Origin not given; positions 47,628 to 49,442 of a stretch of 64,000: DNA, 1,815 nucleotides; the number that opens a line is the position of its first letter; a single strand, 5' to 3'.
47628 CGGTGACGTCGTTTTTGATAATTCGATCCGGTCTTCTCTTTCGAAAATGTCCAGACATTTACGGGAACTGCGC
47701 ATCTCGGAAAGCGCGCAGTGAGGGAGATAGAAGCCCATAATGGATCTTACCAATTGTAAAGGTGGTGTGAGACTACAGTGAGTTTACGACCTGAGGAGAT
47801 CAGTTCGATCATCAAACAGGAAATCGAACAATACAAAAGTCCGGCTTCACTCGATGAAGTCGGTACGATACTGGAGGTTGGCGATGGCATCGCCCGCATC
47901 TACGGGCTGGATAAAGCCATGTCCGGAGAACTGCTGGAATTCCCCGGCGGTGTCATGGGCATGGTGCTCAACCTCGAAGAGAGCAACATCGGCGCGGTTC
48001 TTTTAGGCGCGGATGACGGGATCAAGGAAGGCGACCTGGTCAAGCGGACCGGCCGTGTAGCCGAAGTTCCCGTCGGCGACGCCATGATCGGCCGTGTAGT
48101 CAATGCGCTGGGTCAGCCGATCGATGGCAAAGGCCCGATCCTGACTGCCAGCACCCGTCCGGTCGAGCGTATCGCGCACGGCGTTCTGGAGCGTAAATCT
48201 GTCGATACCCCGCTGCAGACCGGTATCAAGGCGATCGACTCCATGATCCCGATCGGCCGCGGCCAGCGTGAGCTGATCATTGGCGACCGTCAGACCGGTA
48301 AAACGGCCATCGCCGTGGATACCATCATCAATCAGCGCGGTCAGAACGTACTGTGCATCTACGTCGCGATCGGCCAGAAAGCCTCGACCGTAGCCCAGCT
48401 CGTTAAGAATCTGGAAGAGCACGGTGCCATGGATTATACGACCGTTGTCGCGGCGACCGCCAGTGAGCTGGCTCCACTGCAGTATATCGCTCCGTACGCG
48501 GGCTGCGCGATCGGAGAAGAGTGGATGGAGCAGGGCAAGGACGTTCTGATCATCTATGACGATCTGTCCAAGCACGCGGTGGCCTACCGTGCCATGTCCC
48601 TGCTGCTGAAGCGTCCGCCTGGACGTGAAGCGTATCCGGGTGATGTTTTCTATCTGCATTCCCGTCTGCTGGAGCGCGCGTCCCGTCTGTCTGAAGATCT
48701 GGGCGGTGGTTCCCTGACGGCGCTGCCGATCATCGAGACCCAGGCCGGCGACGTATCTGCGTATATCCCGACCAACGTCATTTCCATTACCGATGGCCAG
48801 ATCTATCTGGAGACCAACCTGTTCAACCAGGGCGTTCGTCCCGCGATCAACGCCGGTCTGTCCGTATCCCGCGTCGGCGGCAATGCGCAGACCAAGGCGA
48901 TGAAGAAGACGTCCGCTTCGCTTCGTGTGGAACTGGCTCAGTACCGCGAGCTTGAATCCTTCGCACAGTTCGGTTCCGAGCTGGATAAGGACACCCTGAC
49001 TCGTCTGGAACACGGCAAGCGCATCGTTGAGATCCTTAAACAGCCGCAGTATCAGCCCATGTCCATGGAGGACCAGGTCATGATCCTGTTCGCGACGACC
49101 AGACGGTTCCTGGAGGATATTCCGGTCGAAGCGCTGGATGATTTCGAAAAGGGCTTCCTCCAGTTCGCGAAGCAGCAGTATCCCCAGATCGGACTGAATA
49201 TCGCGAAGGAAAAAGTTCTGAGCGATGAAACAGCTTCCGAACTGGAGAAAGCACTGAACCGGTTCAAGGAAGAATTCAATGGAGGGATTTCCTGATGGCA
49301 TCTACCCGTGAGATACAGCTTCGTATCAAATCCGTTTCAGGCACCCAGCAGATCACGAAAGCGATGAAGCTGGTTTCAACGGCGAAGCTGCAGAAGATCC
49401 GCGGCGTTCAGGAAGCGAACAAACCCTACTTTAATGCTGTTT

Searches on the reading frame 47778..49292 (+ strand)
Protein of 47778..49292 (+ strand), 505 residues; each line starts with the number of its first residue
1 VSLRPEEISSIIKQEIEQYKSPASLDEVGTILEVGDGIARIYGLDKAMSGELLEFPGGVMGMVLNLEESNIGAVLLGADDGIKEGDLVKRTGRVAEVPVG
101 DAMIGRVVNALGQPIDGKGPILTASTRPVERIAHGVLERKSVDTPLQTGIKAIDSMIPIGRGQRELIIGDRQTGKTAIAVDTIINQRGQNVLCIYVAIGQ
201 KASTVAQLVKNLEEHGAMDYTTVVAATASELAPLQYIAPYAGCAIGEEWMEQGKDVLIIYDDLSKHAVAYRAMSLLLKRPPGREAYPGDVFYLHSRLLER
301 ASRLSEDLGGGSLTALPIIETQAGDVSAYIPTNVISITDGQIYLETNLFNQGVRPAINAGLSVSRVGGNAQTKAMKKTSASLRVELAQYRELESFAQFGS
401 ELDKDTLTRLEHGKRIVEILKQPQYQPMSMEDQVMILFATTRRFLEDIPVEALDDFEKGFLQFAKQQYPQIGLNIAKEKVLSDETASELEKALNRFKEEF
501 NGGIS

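Call 63: find_related_loci(query=window:47778-49292:+, collection=genome_contigs, flank=1000)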
Query window:47778-49292:+ (505 aa) in genome_contigs; peptide patterns used: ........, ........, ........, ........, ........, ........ (x = any residue, [..] = any of these).
599 stretches matched a pattern (row limit reached: there are more); 596 encode a relative of the query (tblastn E <= 1e-3); the best 80 are kept; 80 distinct loci.
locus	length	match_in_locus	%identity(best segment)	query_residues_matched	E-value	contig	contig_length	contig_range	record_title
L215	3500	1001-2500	75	1-500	0e+0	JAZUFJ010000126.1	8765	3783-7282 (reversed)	MAG: Lachnospiraceae bacterium isolate T1900045294_TH20190064.MAGScoT_cleanbin_000083 SGB_6063_k141_2035392, whole genom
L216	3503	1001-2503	75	1-501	0e+0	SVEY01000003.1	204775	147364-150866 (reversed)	MAG: Lachnospiraceae bacterium isolate SIG318 NODE_42_length_204775_cov_23.020630, whole genome shotgun sequence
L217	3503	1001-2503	73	1-501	0e+0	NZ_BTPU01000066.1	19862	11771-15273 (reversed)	Vallitalea maricola strain AN17-2 sequence066, whole genome shotgun sequence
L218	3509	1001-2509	74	1-503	0e+0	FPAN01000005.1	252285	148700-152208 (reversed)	Lachnospiraceae bacterium XBD2001 genome assembly, contig: IE44DRAFT_scaffold00004.4, whole genome shotgun sequence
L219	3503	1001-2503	73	1-501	0e+0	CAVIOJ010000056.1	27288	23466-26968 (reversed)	Lachnospiraceae bacterium isolate H07616-L1_cleanbin_000055 genome assembly, contig: Spades_H07616-L1_contig_1118, whole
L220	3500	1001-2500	74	1-500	0e+0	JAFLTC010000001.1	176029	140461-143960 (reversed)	MAG: Lachnospiraceae bacterium isolate HAN043 Seq1, whole genome shotgun sequence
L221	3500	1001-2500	73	1-500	0e+0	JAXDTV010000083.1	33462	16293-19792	MAG: Eubacterium sp. isolate SUG2711 k141_1453312, whole genome shotgun sequence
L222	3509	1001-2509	72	1-503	0e+0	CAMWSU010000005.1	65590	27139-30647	MAG TPA_asm: uncultured Lachnospiraceae bacterium isolate SRR14411297_bin.3_metawrap_v1.3_MAG genome assembly, contig: N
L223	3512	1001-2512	73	1-504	0e+0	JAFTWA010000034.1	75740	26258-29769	MAG: Tyzzerella sp. isolate RGIG4201 Roe_deer_Colon-3__c96646, whole genome shotgun sequence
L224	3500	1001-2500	72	1-500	0e+0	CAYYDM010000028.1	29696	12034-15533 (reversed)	MAG TPA_asm: uncultured Clostridia bacterium isolate binchicken_co158_154 genome assembly, contig: NODE_1371_length_2969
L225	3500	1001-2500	74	1-500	0e+0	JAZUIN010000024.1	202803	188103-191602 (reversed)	MAG: Lachnospiraceae bacterium isolate T1900045264_TH20190034.MAGScoT_cleanbin_000005 SGB_5846_k141_29894, whole genome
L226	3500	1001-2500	72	1-500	0e+0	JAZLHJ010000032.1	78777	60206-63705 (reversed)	MAG: Lachnospiraceae bacterium isolate T1900044981_TA20190043.MAGScoT_cleanbin_000018 SGB_4136_k141_1264776, whole genom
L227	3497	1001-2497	73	1-500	0e+0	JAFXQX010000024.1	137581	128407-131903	MAG: Lachnospiraceae bacterium isolate RGIG6664 Sheep_Rumen-1__c636760, whole genome shotgun sequence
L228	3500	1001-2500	72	1-500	0e+0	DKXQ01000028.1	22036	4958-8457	MAG TPA_asm: Lachnoclostridium sp. UBA7122 UBA7122_contig_7960, whole genome shotgun sequence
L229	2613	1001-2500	71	1-500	0e+0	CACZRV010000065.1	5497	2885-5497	MAG: uncultured Lachnospiraceae bacterium isolate RUG12897 genome assembly, contig: RUG12897_asm_65, whole genome shotgu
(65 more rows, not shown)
